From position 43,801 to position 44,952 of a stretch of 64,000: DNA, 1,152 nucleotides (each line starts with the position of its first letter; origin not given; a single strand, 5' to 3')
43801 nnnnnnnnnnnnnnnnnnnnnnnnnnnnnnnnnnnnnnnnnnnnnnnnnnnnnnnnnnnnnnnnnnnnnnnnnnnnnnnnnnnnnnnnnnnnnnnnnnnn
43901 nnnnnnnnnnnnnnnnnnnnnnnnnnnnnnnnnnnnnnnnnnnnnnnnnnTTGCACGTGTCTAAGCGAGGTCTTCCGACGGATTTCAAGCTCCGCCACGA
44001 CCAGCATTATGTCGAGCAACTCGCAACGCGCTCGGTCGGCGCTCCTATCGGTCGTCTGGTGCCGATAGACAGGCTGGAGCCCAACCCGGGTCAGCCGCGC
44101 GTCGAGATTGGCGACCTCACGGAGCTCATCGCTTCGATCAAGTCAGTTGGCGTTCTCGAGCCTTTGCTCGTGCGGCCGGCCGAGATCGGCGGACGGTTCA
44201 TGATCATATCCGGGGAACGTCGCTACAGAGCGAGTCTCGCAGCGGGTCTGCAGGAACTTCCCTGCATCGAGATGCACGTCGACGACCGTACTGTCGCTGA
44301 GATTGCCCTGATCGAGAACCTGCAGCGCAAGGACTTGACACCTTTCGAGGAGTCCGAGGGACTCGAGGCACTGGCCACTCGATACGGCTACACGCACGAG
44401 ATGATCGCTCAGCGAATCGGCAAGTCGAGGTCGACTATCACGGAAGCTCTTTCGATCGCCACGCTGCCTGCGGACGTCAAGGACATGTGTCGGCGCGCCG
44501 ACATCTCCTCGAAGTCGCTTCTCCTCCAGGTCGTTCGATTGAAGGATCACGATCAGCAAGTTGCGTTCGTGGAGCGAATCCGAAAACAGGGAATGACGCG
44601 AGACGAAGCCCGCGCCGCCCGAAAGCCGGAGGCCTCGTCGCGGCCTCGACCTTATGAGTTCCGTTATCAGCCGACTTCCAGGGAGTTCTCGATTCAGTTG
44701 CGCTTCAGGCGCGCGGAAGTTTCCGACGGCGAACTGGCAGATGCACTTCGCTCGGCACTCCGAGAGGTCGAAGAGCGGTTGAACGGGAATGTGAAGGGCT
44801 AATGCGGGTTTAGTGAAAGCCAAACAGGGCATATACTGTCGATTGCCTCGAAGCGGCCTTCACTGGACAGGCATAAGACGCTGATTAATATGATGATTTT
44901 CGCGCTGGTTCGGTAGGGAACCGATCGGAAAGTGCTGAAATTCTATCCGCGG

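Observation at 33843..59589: Six copies of a 16-bp GC-rich perfect palindrome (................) within 26 kb, one inside parB: candidate non-canonical parS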

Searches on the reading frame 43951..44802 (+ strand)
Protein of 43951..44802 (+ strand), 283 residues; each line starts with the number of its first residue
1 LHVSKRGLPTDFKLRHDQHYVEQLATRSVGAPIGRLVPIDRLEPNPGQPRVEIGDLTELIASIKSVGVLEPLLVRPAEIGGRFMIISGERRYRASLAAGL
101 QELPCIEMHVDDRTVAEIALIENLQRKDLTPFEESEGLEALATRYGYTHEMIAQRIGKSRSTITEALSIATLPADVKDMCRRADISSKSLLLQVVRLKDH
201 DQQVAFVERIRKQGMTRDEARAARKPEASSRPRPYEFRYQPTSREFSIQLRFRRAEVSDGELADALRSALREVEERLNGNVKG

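Call 6: search_protein_families(library=pfam, proteins=[window:43951-44802:+])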
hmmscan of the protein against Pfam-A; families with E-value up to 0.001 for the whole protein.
window:43951-44802:+ (283 aa): 3 families
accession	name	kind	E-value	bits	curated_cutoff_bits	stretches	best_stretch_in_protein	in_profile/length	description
PF02195.25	ParB_N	-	2.1e-23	82.6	26.3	1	36-125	5-95/95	ParB N-terminal domain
PF17762.8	HTH_ParB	-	1.3e-17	64.2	22.6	1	127-220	1-93/102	ParB HTH domain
PF08535.16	KorB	-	0.00029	21.2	22.3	1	150-221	7-80/89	KorB domain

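Call 10: find_homologous_proteins(query=window:43951-44799:+)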
Query window:43951-44799:+ (283 aa): 7988 proteins with E <= 0.001 among 8000 candidates; the best 120 are listed.
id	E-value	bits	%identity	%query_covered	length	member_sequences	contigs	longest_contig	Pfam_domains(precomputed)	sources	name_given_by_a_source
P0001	3.6e-176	602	100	99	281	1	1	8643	PF17762.9,PF02195.27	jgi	-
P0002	6.1e-176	601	100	99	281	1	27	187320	PF17762.9,PF02195.27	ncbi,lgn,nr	ncbi:MAG: ParB/RepB/Spo0J family partition protein [Acidobacteria bacterium]|nr:ParB/RepB/Spo0J fami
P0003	3.1e-159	547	92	97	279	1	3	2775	PF17762.9,PF02195.27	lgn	-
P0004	5.8e-158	543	88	99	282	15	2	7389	PF17762.9,PF02195.27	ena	-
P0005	7.3e-158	542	90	99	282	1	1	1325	PF17762.9,PF02195.27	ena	-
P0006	5.4e-157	539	90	98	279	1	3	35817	PF17762.9,PF02195.27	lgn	-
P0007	8.1e-157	539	89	98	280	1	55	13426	PF17762.9,PF02195.27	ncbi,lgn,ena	-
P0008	4.0e-156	537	89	98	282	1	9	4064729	PF17762.9,PF02195.27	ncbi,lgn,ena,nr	ncbi:MAG: ParB/RepB/Spo0J family partition protein [Blastocatellia bacterium]|nr:ParB/RepB/Spo0J fam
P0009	6.3e-151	519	85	99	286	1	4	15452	PF17762.9,PF02195.27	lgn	-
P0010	6.1e-143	493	83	98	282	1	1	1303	PF17762.9,PF02195.27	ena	-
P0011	2.0e-142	492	83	97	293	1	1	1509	PF17762.9,PF02195.27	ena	-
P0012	6.7e-142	490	83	98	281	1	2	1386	PF17762.9,PF02195.27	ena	-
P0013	7.5e-142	490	82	98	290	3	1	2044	PF17762.9,PF02195.27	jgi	jgi:ParB family transcriptional regulator, chromosome partitioning protein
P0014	7.9e-142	490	83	98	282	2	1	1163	PF17762.9,PF02195.27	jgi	-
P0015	3.5e-141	488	81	98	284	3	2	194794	PF17762.9,PF02195.27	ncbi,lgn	-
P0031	1.1e-129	450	78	94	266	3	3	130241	PF17762.9,PF02195.27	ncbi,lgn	-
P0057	9.9e-112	391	66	95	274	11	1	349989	PF17762.9,PF08535.16,PF02195.27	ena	-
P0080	6.0e-110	385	66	95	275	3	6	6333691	PF17762.9,PF02195.27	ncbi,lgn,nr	ncbi:MAG: ParB/RepB/Spo0J family partition protein [Acidobacteriota bacterium]|nr:MAG: ParB/RepB/Spo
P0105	5.7e-109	382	66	96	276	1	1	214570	PF17762.9,PF02195.27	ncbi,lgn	ncbi:MAG: ParB/RepB/Spo0J family partition protein [Blastocatellia bacterium]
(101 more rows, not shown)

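Call 12: find_encoding_contigs(protein=P0008, flank=10000, max_places=3)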
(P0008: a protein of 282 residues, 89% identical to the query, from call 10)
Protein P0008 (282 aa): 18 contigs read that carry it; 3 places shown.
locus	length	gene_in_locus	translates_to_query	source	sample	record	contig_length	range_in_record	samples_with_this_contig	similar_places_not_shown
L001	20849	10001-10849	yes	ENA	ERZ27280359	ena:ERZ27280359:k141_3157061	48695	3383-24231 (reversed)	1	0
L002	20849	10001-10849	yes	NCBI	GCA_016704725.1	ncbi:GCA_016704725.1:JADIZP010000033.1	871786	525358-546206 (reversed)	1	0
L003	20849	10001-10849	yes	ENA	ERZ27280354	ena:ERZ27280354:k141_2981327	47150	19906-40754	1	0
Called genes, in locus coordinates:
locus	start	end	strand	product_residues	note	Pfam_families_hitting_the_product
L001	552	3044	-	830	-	PF09586:YfhO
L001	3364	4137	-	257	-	PF00106:adh_short, PF08659:KR (weak), PF13561:adh_short_C2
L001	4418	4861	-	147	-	PF00436:SSB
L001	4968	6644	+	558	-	PF02463:SMC_N, PF13476:AAA_23, PF13304:AAA_21 (faint)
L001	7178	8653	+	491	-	PF00919:UPF0004, PF04055:Radical_SAM, PF01938:TRAM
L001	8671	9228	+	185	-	PF02577:BFN_dom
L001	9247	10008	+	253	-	PF00142:Fer4_NifH, PF01656:CbiA, PF02374:ArsA_ATPase (weak), PF06564:CBP_BcsQ, PF09140:MipZ, PF10609:ParA, PF13614:AAA_31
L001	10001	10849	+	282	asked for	PF02195:ParB_N, PF17762:HTH_ParB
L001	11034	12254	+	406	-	PF14870:PSII_BNR (faint)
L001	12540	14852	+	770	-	PF13517:FG-GAP_3 (faint), PF01839:FG-GAP (faint)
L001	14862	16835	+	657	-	PF13620:CarboxypepD_reg (weak), PF14522:Cytochrome_C7 (faint), PF22113:Mtrc-MtrF_II-IV_dom (faint)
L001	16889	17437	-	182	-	-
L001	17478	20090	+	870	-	PF01839:FG-GAP (faint), PF13517:FG-GAP_3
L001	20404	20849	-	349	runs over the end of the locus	PF04613:LpxD, PF25084:LbH_EIF2B (weak), PF25087:GMPPB_C, PF00132:Hexapep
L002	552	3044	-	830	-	PF09586:YfhO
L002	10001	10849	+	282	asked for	PF02195:ParB_N, PF17762:HTH_ParB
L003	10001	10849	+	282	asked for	PF02195:ParB_N, PF17762:HTH_ParB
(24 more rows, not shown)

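Call 13: find_encoding_contigs(protein=P0080, flank=10000, max_places=3)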
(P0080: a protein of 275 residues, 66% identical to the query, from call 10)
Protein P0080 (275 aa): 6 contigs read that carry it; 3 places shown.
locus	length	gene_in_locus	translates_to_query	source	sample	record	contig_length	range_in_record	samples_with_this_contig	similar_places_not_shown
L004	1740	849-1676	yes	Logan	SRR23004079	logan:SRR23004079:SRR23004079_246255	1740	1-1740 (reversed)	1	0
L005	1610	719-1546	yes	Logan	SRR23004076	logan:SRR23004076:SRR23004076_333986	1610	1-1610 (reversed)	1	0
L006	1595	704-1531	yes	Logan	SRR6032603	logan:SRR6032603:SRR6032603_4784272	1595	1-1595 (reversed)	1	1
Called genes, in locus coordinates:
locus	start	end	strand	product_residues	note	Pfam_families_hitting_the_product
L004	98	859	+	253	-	PF00142:Fer4_NifH, PF01656:CbiA, PF02374:ArsA_ATPase (weak), PF06564:CBP_BcsQ, PF09140:MipZ, PF10609:ParA, PF13614:AAA_31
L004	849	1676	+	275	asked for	PF02195:ParB_N, PF17762:HTH_ParB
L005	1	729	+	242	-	?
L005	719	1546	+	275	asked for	PF02195:ParB_N, PF17762:HTH_ParB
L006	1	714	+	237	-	?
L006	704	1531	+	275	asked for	PF02195:ParB_N, PF17762:HTH_ParB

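Call 14: find_encoding_contigs(protein=P0002, flank=10000, max_places=2)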
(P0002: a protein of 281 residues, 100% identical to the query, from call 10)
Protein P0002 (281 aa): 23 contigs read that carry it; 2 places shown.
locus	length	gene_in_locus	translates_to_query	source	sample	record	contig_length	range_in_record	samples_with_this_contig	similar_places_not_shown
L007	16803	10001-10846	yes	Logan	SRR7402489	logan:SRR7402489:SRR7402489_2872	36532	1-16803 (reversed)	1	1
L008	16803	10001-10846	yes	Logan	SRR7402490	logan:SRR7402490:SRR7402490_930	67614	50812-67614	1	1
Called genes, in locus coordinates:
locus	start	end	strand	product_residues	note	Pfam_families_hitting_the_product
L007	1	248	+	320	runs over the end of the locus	PF00392:GntR, PF13545:HTH_Crp_2 (weak)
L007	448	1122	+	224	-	PF00440:TetR_N, PF17929:TetR_C_34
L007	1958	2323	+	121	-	-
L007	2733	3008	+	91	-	-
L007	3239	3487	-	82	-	-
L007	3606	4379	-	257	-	PF00106:adh_short, PF08659:KR (weak), PF13561:adh_short_C2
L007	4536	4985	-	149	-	PF00436:SSB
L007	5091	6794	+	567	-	PF02463:SMC_N, PF13476:AAA_23, PF13555:AAA_29 (weak), PF13304:AAA_21 (faint)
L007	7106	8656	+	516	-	PF00919:UPF0004, PF04055:Radical_SAM, PF01938:TRAM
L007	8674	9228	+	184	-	PF02577:BFN_dom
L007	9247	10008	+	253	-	PF00142:Fer4_NifH, PF01656:CbiA, PF02374:ArsA_ATPase (weak), PF06564:CBP_BcsQ, PF09140:MipZ, PF10609:ParA, PF13614:AAA_31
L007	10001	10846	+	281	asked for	PF02195:ParB_N, PF17762:HTH_ParB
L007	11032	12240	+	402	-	PF14870:PSII_BNR (faint)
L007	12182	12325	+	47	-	-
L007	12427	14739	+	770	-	PF13517:FG-GAP_3 (faint), PF01839:FG-GAP (faint)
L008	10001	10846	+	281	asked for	PF02195:ParB_N, PF17762:HTH_ParB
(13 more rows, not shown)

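Call 17: find_encoding_contigs(protein=P0015, flank=10000, max_places=1)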
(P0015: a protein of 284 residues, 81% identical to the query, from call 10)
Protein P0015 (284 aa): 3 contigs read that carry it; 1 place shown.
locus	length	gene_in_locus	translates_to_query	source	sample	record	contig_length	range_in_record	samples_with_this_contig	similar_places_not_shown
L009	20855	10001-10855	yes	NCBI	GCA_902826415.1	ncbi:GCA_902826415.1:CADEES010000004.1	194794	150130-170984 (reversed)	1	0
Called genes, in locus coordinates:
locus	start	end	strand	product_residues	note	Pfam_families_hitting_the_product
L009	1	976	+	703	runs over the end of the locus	PF00512:HisKA, PF02518:HATPase_c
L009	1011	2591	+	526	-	PF00389:2-Hacid_dh, PF02826:2-Hacid_dh_C, PF19304:PGDH_inter, PF01842:ACT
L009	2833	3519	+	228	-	PF07238:PilZ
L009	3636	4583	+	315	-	PF00392:GntR, PF13545:HTH_Crp_2 (weak), PF13412:HTH_24 (faint)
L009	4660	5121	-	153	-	PF00436:SSB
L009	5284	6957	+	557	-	PF02463:SMC_N, PF13476:AAA_23, PF13555:AAA_29 (weak), PF13304:AAA_21 (faint)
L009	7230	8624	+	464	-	PF00919:UPF0004, PF04055:Radical_SAM, PF01938:TRAM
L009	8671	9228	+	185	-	PF02577:BFN_dom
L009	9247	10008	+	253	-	PF00142:Fer4_NifH, PF01656:CbiA, PF02374:ArsA_ATPase (faint), PF06564:CBP_BcsQ (faint), PF09140:MipZ (weak), PF10609:ParA, PF13614:AAA_31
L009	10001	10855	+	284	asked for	PF02195:ParB_N, PF17762:HTH_ParB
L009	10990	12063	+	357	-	PF14870:PSII_BNR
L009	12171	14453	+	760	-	PF13517:FG-GAP_3 (faint), PF01839:FG-GAP (faint)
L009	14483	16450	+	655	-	PF13620:CarboxypepD_reg, PF14522:Cytochrome_C7 (faint), PF22113:Mtrc-MtrF_II-IV_dom (faint)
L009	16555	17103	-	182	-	-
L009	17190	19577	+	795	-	PF01839:FG-GAP (faint), PF13517:FG-GAP_3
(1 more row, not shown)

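Call 18: find_encoding_contigs(protein=P0031, flank=10000, max_places=1)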
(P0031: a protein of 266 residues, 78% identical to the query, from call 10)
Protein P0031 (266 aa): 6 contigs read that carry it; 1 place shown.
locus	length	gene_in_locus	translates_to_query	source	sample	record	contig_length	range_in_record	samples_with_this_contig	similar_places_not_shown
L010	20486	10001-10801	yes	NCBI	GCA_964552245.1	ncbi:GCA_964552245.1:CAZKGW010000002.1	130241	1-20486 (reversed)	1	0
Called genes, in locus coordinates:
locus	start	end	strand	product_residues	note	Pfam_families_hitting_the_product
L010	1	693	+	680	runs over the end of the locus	PF00512:HisKA, PF02518:HATPase_c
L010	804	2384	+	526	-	PF00389:2-Hacid_dh, PF02826:2-Hacid_dh_C, PF19304:PGDH_inter, PF01842:ACT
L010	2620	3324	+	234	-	PF07238:PilZ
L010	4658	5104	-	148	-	PF00436:SSB, PF22657:SSB_1 (weak)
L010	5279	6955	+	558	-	PF02463:SMC_N, PF13476:AAA_23, PF13555:AAA_29 (weak), PF13304:AAA_21 (faint)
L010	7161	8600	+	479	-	PF00919:UPF0004, PF04055:Radical_SAM, PF01938:TRAM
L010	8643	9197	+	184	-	PF02577:BFN_dom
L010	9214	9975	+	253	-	PF00142:Fer4_NifH, PF01656:CbiA, PF02374:ArsA_ATPase (faint), PF06564:CBP_BcsQ, PF09140:MipZ, PF10609:ParA, PF13614:AAA_31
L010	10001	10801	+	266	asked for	PF02195:ParB_N, PF17762:HTH_ParB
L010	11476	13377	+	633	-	PF13517:FG-GAP_3 (faint), PF01839:FG-GAP (weak)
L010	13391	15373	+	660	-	PF13620:CarboxypepD_reg (weak), PF14522:Cytochrome_C7 (faint), PF22113:Mtrc-MtrF_II-IV_dom (faint)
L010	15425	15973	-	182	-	-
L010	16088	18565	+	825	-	PF01839:FG-GAP (faint), PF13517:FG-GAP_3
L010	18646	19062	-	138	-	PF07366:SnoaL (weak), PF12680:SnoaL_2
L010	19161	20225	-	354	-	PF04613:LpxD, PF25084:LbH_EIF2B, PF25087:GMPPB_C, PF00132:Hexapep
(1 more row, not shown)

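Call 19: find_encoding_contigs(protein=P0057, flank=10000, max_places=1)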
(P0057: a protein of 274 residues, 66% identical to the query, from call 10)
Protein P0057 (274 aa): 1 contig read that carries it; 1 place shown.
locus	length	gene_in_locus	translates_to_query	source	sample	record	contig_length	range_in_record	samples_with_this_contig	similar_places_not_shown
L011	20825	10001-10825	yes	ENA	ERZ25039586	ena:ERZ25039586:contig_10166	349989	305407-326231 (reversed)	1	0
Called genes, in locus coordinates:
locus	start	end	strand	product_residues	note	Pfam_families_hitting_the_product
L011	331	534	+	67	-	-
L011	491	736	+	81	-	-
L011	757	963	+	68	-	-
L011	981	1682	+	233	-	PF00512:HisKA, PF02518:HATPase_c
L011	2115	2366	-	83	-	-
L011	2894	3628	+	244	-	PF01471:PG_binding_1 (faint)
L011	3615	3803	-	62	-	-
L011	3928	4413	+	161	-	PF00075:RNase_H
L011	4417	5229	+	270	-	PF00574:CLP_protease (faint), PF25145:NfeD1b_N, PF01343:Peptidase_S49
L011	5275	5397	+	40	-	-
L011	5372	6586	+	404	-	PF13660:DUF4147, PF05161:MOFRL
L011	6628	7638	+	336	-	PF00072:Response_reg, PF00004:AAA (faint), PF00158:Sigma54_activat, PF14532:Sigma54_activ_2, PF07728:AAA_5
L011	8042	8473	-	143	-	PF00436:SSB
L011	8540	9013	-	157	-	PF02577:BFN_dom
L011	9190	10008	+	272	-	PF00142:Fer4_NifH, PF01656:CbiA, PF02374:ArsA_ATPase, PF06564:CBP_BcsQ, PF09140:MipZ, PF10609:ParA, PF13614:AAA_31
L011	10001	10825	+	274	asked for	PF02195:ParB_N, PF17762:HTH_ParB, PF08535:KorB (weak)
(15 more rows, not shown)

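Call 20: find_encoding_contigs(protein=P0105, flank=10000, max_places=1)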
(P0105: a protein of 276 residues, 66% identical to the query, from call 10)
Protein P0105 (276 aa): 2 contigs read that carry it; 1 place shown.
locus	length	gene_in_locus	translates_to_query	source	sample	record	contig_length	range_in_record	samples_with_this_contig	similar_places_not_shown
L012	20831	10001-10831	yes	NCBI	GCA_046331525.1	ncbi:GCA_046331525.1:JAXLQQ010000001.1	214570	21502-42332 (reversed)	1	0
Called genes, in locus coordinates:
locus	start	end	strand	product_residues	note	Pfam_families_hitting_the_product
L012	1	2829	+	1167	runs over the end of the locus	PF02811:PHP, PF07733:DNA_pol3_alpha, PF17657:DNA_pol3_finger, PF14579:HHH_6, PF01336:tRNA_anti-codon (weak)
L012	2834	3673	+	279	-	PF03255:ACCA, PF01039:Carboxyl_trans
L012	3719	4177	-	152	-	PF00436:SSB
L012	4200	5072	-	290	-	PF13424:TPR_12 (faint), PF07719:TPR_2 (faint), PF12895:ANAPC3 (faint), PF07720:TPR_3 (weak), PF13174:TPR_6 (faint), PF13428:TPR_14 (faint), PF13432:TPR_16, PF13525:YfiO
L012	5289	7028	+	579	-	PF02463:SMC_N, PF13476:AAA_23, PF13304:AAA_21 (faint)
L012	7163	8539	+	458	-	PF00919:UPF0004, PF04055:Radical_SAM, PF01938:TRAM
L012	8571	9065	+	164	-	PF02577:BFN_dom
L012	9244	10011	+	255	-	PF00142:Fer4_NifH, PF01656:CbiA, PF02374:ArsA_ATPase (weak), PF06564:CBP_BcsQ, PF09140:MipZ, PF10609:ParA, PF13614:AAA_31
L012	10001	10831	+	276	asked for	PF02195:ParB_N, PF17762:HTH_ParB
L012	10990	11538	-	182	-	-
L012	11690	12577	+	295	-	PF02899:Phage_int_SAM_1, PF00589:Phage_integrase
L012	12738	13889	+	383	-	PF00438:S-AdoMet_synt_N, PF02772:S-AdoMet_synt_M, PF02773:S-AdoMet_synt_C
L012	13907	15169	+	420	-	PF05221:AdoHcyase, PF02826:2-Hacid_dh_C, PF00670:AdoHcyase_NAD, PF07991:KARI_N (weak)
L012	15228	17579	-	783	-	PF03739:LptF_LptG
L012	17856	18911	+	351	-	PF04542:Sigma70_r2, PF13936:HTH_38 (faint), PF04545:Sigma70_r4 (weak), PF08281:Sigma70_r4_2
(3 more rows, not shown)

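Call 29: search_solved_structures(query=window:43951-44799:+, show_alignments=4, max_evalue=1e-10)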
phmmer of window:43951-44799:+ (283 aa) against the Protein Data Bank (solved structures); distinct sequences matched with E-value up to 1e-10: 12.
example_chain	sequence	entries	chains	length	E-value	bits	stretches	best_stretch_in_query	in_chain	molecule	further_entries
1vz0_A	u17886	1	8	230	7.1e-37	130.9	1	29-233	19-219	Chromosome-partitioning protein Spo0J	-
7bnk_A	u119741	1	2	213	1.3e-33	120.2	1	37-228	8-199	ParB family protein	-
7bnr_A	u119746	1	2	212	7.9e-33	117.6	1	37-228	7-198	ParB family protein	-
7o0n_A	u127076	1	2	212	8.7e-33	117.5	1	37-228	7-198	ParB family protein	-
7ng0_A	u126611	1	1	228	2.5e-31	112.7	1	35-235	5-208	Nucleoid occlusion protein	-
7nfu_A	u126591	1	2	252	6.2e-31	111.4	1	35-235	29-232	Nucleoid occlusion protein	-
6t1f_A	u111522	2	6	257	1.4e-29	106.9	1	34-216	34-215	Chromosome-partitioning protein ParB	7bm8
6sdk_A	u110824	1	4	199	6e-28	101.6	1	38-187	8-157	Stage 0 sporulation protein J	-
7ol9_A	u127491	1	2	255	6e-26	95.1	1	37-235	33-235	Nucleoid occlusion protein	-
4umk_A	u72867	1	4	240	2.6e-22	83.2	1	38-190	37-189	PROBABLE CHROMOSOME-PARTITIONING PROTEIN PARB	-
8qa8_A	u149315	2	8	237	1.2e-13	54.8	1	38-195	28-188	Transcriptional repressor protein KorB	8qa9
6y93_A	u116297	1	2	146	3.4e-11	46.7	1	115-235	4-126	Nucleoid occlusion protein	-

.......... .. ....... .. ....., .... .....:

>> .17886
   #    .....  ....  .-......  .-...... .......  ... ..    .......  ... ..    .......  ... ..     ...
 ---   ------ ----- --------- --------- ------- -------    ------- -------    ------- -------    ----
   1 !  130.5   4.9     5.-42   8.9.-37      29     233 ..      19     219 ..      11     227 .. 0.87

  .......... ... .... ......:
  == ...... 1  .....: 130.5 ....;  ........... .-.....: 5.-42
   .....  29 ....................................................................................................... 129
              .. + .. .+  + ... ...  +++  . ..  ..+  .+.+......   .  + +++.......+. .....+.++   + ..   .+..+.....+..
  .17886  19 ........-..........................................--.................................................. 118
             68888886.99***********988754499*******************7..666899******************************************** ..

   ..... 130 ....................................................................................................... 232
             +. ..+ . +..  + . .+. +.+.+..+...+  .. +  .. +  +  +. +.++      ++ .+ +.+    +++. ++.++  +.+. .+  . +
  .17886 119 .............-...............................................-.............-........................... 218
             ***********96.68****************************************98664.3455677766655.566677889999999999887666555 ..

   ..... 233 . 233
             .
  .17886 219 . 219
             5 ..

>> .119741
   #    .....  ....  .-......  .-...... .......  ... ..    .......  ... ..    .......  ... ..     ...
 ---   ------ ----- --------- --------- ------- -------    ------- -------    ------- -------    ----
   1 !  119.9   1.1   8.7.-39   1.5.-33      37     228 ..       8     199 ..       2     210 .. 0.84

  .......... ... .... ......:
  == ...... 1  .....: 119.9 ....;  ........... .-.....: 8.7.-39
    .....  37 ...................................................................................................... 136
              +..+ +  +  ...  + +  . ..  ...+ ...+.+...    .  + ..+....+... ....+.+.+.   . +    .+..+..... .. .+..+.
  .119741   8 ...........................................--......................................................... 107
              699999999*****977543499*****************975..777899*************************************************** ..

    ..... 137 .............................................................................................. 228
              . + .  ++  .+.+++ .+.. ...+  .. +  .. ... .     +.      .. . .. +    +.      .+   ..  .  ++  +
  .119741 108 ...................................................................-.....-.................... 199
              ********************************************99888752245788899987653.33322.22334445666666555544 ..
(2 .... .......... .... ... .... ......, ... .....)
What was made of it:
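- On ParB/Spo0J partition protein family: The best PDB match is Thermus Spo0J at 7e-37 (call 29).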

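Call 44: find_related_loci(query=A1, collection=metagenome_contigs, flank=10000)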
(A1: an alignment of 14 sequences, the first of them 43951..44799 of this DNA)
Query A1 (283 aa) in metagenome_contigs; peptide patterns used: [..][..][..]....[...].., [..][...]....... (x = any residue, [..] = any of these).
600 stretches matched a pattern (row limit reached: there are more); 594 encode a relative of the query (tblastn E <= 1e-3); the best 80 are kept; 80 distinct loci.
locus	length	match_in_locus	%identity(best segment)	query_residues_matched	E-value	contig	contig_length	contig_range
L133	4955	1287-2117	53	3-274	1e-94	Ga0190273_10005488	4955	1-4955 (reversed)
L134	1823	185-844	63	3-225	1e-96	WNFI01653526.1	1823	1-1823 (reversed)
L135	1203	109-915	53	3-273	5e-96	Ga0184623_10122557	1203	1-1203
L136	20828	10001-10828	48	1-274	2e-79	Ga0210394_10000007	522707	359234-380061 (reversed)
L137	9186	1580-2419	48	5-274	4e-77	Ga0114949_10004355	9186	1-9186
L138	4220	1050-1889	47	5-273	6e-74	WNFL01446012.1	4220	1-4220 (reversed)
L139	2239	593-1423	42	3-274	3e-71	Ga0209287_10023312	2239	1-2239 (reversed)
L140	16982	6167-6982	42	5-276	3e-67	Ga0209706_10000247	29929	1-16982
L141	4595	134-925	42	3-266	6e-65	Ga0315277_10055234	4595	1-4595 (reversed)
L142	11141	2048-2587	58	7-188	2e-64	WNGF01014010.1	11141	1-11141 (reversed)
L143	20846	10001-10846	40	5-283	3e-62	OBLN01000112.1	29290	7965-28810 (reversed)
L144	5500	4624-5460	40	5-282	2e-60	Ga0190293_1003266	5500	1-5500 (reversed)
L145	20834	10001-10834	52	3-275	7e-83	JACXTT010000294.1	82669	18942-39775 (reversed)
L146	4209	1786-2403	40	39-246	4e-41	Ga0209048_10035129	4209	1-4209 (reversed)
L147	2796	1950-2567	40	39-246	3e-41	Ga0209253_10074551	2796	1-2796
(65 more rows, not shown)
